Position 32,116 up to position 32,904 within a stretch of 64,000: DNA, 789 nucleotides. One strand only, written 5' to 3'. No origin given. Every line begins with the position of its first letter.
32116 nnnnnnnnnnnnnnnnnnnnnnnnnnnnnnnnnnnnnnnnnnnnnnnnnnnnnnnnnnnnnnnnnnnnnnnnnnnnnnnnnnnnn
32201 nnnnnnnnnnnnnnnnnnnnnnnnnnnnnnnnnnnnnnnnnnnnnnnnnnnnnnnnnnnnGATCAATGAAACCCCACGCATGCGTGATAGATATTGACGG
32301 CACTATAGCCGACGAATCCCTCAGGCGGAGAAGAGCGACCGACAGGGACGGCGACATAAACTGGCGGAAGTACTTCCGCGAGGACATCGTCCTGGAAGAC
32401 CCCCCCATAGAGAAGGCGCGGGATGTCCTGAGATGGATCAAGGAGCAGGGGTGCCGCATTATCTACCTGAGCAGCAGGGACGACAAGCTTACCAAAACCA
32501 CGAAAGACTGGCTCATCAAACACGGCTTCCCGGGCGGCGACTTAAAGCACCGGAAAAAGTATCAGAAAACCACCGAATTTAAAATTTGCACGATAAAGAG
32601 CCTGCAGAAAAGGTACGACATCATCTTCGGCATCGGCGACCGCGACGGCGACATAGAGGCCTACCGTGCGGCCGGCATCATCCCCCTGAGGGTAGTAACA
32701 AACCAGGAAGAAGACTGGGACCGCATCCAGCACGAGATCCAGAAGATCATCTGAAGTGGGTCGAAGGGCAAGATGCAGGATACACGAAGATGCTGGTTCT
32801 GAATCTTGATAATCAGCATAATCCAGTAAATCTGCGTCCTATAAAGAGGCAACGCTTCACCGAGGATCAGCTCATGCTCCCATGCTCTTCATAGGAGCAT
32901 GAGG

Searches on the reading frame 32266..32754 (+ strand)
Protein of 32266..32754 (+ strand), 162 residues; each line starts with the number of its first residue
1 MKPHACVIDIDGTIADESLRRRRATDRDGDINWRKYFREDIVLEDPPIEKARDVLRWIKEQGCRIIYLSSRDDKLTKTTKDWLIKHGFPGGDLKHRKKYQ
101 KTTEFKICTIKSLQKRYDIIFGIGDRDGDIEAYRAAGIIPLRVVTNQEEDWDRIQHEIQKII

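Call 8: search_protein_families(library=pfam, proteins=[window:32266-32754:+], max_evalue=0.001)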
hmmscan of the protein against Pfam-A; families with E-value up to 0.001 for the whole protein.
window:32266-32754:+ (162 aa): 6 families
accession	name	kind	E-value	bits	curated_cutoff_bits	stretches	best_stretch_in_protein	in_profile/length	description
PF24694.1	LNS2_PITM1-3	-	1.4e-13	51.3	27.7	1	42-142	16-119/124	PITM 1-3, LNS2 domain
PF03767.20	Acid_phosphat_B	-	2.3e-12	47.4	27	1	2-132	76-211/230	HAD superfamily, subfamily IIIB (Acid phosphatase)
PF25109.1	HAD_PNKP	-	2.6e-12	47.5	27.6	1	3-143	1-138/143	Polynucleotide kinase PNKP phosphatase domain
PF00702.32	Hydrolase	-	1.6e-07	32.3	26.4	1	26-137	76-191/191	haloacid dehalogenase-like hydrolase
PF08235.19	LNS2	-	6e-06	26.3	32.3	0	99-145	144-195/226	LNS2 (Lipin/Ned1/Smp2)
PF09949.15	APP1_cat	-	0.00019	21.9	27.1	1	32-107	23-98/154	Phosphatidate phosphatase APP1, catalytic domain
